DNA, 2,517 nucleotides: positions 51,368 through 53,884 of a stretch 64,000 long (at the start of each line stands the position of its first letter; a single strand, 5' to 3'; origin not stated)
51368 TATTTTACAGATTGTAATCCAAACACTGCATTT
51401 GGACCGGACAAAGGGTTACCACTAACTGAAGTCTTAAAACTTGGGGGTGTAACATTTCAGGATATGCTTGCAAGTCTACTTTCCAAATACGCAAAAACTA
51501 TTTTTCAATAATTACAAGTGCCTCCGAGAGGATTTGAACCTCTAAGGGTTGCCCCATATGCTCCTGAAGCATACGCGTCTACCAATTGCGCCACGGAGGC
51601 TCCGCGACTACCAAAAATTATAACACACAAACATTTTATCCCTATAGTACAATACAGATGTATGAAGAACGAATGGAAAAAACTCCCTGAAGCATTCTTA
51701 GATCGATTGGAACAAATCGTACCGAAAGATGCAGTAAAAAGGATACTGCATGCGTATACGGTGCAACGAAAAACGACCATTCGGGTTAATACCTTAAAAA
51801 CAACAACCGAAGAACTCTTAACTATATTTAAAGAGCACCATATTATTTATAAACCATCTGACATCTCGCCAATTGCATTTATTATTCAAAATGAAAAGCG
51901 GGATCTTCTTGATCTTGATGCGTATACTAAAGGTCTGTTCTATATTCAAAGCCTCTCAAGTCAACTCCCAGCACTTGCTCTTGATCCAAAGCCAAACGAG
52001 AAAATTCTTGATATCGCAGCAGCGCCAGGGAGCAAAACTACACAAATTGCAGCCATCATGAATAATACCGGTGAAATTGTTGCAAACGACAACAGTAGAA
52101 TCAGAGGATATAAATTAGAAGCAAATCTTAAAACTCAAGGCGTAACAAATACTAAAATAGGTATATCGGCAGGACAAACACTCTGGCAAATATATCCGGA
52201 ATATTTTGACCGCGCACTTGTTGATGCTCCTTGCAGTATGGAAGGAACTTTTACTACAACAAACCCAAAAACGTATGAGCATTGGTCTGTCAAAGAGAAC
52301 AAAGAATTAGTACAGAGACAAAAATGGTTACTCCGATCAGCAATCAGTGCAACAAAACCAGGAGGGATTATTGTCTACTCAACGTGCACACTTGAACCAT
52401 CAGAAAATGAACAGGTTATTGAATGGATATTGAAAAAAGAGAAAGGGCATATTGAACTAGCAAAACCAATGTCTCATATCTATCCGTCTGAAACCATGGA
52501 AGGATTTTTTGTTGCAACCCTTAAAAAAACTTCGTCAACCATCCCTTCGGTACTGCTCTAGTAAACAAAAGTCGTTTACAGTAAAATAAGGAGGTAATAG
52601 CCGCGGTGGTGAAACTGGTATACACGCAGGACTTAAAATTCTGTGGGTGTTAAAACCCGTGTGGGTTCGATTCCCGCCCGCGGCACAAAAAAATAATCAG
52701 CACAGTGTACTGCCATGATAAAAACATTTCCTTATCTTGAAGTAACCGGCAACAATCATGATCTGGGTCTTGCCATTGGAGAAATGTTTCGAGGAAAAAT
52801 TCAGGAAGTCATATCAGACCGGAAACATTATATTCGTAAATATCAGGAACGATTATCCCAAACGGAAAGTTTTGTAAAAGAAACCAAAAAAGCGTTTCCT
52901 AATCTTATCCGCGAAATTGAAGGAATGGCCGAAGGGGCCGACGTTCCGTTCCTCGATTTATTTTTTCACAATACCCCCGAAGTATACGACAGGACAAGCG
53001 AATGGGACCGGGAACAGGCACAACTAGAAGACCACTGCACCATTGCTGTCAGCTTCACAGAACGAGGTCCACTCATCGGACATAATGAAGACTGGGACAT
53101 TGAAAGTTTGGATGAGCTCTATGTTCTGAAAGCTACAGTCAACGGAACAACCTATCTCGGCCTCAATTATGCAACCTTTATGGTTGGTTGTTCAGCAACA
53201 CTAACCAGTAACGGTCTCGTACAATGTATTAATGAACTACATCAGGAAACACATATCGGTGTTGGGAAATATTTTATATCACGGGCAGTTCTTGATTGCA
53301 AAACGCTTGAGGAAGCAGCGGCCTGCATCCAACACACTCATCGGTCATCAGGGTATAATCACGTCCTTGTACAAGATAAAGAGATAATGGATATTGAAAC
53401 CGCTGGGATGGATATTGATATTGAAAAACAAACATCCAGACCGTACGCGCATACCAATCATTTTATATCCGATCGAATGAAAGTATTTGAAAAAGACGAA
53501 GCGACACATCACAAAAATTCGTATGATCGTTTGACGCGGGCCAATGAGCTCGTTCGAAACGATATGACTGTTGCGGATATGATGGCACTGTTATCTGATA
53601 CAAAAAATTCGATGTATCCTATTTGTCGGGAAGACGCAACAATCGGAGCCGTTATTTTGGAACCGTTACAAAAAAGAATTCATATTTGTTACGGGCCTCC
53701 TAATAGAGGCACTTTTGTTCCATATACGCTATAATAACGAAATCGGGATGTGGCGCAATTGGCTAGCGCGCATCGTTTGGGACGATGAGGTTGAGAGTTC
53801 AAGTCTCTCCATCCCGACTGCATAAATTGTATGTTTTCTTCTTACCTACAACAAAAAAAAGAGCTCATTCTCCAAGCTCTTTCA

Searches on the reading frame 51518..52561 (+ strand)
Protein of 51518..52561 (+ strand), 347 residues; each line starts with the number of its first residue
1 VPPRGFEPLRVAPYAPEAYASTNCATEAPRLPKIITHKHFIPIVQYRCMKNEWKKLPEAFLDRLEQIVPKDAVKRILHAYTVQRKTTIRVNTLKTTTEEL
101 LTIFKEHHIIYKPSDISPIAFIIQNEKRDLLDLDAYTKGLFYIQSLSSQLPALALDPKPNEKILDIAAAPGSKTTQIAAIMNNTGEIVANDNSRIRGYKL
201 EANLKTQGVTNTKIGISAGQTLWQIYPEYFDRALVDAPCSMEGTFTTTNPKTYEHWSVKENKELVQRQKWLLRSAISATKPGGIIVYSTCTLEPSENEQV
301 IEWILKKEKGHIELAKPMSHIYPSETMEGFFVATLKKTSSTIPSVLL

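Call 25: search_protein_families(library=pfam, proteins=[window:51518-52561:+])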
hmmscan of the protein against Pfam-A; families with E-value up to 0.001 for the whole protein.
window:51518-52561:+ (347 aa): 4 families
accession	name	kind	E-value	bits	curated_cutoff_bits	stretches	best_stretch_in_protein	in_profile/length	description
PF01189.24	Methyltr_RsmB-F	-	3.4e-43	148.1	27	1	153-335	2-198/199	16S rRNA methyltransferase RsmB/F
PF17125.10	Methyltr_RsmF_N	-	2.3e-10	41.2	34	1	56-145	1-85/86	N-terminal domain of 16S rRNA methyltransferase RsmF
PF22458.1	RsmF-B_ferredox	-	1.9e-09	37.9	27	1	57-125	2-69/74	Methyltr_RsmF/B-like, ferredoxin-like domain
PF13847.12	Methyltransf_31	-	5.1e-05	23.4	27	1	158-295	2-114/145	Methyltransferase domain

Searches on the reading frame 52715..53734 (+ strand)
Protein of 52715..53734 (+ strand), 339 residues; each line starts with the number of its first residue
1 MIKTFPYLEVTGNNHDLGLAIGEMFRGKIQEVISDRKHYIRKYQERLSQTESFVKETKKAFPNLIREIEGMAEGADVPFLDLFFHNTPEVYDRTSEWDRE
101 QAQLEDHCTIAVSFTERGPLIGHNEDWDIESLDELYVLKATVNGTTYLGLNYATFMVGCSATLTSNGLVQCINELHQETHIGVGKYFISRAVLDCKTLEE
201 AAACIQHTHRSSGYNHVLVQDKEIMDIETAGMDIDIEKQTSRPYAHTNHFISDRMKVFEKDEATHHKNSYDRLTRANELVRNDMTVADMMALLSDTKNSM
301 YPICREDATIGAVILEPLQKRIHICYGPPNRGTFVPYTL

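Call 55: search_protein_families(library=pfam, proteins=[window:52715-53734:+], max_evalue=0.00001)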
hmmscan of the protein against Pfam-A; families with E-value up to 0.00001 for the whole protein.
window:52715-53734:+ (339 aa): 1 family
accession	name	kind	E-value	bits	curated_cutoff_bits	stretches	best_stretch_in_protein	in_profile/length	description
PF03417.21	AAT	-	8.5e-31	107.8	23.2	1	116-330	4-224/225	Acyl-coenzyme A:6-aminopenicillanic acid acyl-transferase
